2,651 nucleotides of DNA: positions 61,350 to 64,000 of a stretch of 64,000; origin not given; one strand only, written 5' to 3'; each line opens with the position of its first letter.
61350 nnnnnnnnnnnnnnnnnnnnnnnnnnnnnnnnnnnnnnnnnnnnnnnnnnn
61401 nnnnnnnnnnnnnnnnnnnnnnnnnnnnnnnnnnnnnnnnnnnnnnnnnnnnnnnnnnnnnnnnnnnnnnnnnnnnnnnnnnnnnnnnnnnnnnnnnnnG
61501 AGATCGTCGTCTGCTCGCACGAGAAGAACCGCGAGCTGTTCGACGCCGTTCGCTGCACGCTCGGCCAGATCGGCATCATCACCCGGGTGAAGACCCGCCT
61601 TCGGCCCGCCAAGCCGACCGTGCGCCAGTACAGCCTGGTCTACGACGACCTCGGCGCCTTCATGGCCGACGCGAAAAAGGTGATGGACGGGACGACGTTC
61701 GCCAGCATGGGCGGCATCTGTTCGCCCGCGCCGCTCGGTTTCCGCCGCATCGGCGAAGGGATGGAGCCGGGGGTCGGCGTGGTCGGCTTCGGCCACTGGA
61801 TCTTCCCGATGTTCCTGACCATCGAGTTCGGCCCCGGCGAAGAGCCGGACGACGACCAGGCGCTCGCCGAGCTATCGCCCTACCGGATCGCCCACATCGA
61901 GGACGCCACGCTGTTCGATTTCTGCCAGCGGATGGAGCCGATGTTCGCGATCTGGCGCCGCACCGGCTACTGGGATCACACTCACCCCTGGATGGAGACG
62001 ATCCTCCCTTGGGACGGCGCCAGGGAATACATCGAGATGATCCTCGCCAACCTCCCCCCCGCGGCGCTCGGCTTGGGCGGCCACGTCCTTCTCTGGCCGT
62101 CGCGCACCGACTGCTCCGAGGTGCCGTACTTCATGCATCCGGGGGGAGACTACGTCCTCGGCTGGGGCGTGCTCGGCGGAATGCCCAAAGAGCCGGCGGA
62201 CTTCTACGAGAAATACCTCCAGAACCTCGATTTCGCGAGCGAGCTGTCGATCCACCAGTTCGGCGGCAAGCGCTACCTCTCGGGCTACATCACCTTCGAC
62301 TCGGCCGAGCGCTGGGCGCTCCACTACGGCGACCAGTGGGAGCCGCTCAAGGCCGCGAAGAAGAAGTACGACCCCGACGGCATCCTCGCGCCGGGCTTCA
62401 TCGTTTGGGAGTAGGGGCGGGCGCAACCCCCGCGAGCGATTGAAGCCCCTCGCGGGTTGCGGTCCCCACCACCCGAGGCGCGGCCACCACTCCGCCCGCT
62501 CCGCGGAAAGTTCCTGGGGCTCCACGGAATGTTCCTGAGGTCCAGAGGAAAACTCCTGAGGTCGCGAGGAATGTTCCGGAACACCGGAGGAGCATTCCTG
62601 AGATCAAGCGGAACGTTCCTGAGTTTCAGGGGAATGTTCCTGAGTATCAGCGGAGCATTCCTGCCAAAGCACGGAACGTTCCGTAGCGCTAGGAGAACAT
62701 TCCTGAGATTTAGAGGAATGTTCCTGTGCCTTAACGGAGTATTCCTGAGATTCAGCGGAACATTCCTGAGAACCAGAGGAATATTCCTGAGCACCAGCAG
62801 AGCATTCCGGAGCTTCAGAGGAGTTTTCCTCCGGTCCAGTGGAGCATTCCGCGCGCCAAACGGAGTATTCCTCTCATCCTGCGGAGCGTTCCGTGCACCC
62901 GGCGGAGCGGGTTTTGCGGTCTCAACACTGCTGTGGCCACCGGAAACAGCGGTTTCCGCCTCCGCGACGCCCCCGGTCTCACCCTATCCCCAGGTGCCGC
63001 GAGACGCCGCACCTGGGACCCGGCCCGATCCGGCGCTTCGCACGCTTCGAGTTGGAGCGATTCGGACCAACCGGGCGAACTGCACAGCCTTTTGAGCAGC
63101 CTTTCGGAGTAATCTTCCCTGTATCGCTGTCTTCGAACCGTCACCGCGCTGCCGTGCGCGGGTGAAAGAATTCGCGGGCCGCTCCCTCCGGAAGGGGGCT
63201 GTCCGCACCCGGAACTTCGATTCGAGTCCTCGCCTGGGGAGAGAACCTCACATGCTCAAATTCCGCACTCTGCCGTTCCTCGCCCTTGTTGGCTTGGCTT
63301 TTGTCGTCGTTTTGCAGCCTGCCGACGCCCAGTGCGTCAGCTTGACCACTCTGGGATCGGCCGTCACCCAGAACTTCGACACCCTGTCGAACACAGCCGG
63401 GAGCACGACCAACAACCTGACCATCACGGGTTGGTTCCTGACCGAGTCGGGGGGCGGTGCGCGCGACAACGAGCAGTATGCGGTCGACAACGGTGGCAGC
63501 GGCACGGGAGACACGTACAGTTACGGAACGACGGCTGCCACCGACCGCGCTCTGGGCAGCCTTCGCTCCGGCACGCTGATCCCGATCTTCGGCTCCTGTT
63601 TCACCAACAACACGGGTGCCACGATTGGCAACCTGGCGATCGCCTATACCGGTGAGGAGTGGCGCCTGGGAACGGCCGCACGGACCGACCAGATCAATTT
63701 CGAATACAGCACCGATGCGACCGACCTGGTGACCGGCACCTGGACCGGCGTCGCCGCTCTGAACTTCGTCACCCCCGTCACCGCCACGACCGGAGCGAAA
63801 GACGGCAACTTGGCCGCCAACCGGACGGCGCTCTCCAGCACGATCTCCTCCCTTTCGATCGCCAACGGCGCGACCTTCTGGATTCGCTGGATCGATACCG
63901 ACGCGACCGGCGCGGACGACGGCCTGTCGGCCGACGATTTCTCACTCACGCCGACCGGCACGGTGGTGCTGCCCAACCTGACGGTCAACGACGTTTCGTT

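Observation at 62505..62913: About 19 tandem 21-bp repeats with core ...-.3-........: protein-binding array or heptad-repeat (LRNxPLx) coding remnant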

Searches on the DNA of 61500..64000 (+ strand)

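Call 5: search_rna_families(source=window, start=61500, end=64000, threshold=evalue, max_evalue=1)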
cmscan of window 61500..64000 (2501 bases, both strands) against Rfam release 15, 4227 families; matches with E-value up to 1: 0.
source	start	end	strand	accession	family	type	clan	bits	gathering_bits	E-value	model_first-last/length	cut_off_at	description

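Call 26: search_dna_similar(query=window:62505-62903:+, collection=plasmids, mode=distant, max_evalue=0.001, max_rows=20)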
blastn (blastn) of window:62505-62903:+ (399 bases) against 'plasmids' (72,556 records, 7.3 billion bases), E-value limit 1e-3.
No match.

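Call 27: search_dna_similar(query=window:62505-62903:+, collection=phages, mode=distant, max_evalue=0.001, max_rows=20)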
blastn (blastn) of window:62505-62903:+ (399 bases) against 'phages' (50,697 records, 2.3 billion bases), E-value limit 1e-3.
No match.
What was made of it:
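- On Plasmid iterons / ParR-ParG-type centromere: No plasmid or phage match (calls 26, 27).
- There is no similarity to 72,556 plasmids or 50,697 phages (calls 26, 27).
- Tried and rejected: blastn of the array against plasmid and phage collections: no match (calls 26, 27).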

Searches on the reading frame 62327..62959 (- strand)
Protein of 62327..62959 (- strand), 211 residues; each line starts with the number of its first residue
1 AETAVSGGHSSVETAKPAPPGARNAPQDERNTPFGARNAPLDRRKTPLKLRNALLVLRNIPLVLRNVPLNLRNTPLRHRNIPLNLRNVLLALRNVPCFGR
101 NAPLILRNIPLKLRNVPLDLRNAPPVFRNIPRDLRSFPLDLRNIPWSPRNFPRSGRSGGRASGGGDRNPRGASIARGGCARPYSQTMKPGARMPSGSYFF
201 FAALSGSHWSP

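Call 39: search_protein_families(library=pfam, proteins=[window:62327-62959:-], max_evalue=0.01)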
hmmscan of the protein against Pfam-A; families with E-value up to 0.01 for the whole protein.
window:62327-62959:- (211 aa): 0 families
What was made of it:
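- On Heptad-repeat protein-coding gene (intact or decayed): No Pfam match (call 39).
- There is no Pfam match (call 39).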

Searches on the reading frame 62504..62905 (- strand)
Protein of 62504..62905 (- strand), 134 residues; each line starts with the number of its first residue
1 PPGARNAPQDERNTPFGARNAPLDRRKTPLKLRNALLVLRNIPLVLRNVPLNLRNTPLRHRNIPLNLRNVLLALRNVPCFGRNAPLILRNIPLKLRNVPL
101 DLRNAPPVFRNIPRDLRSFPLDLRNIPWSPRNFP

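Call 41: find_homologous_proteins(query=window:62504-62905:-, max_evalue=0.001)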
Query window:62504-62905:- (134 aa): 1 proteins with E <= 0.001 among 3481 candidates.
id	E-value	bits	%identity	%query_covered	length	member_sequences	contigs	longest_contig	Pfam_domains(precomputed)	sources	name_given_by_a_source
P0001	9.7e-12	63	50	60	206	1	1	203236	-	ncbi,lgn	-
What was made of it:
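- The peptide has no protein family (calls 39, 41).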

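Call 43: find_encoding_contigs(protein=P0001, flank=6000, max_places=3)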
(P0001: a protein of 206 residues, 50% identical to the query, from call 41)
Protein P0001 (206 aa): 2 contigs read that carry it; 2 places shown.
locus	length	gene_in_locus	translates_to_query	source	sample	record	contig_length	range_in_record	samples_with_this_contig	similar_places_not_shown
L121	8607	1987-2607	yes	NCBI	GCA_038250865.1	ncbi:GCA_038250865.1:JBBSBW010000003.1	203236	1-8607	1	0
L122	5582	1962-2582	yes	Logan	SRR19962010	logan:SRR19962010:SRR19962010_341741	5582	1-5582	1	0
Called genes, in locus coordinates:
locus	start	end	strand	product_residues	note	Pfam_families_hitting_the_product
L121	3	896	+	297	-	?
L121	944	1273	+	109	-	PF20242:Emfourin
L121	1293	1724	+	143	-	PF13302:Acetyltransf_3 (weak), PF00583:Acetyltransf_1, PF13673:Acetyltransf_10, PF13508:Acetyltransf_7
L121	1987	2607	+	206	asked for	-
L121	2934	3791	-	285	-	PF13489:Methyltransf_23, PF01209:Ubie_methyltran (weak), PF13847:Methyltransf_31, PF08241:Methyltransf_11, PF08242:Methyltransf_12, PF13649:Methyltransf_25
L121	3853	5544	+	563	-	PF00149:Metallophos, PF02872:5_nucleotid_C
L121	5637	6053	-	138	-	PF01850:PIN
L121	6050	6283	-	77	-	PF01954:AF2212-like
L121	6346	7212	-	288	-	-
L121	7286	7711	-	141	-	-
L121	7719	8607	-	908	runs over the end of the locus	PF01326:PPDK_N, PF00391:PEP-utilizers, PF02896:PEP-utilizers_C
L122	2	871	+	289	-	?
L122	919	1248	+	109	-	PF20242:Emfourin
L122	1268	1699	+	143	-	PF13302:Acetyltransf_3 (weak), PF00583:Acetyltransf_1, PF13673:Acetyltransf_10, PF13508:Acetyltransf_7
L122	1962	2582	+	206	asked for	-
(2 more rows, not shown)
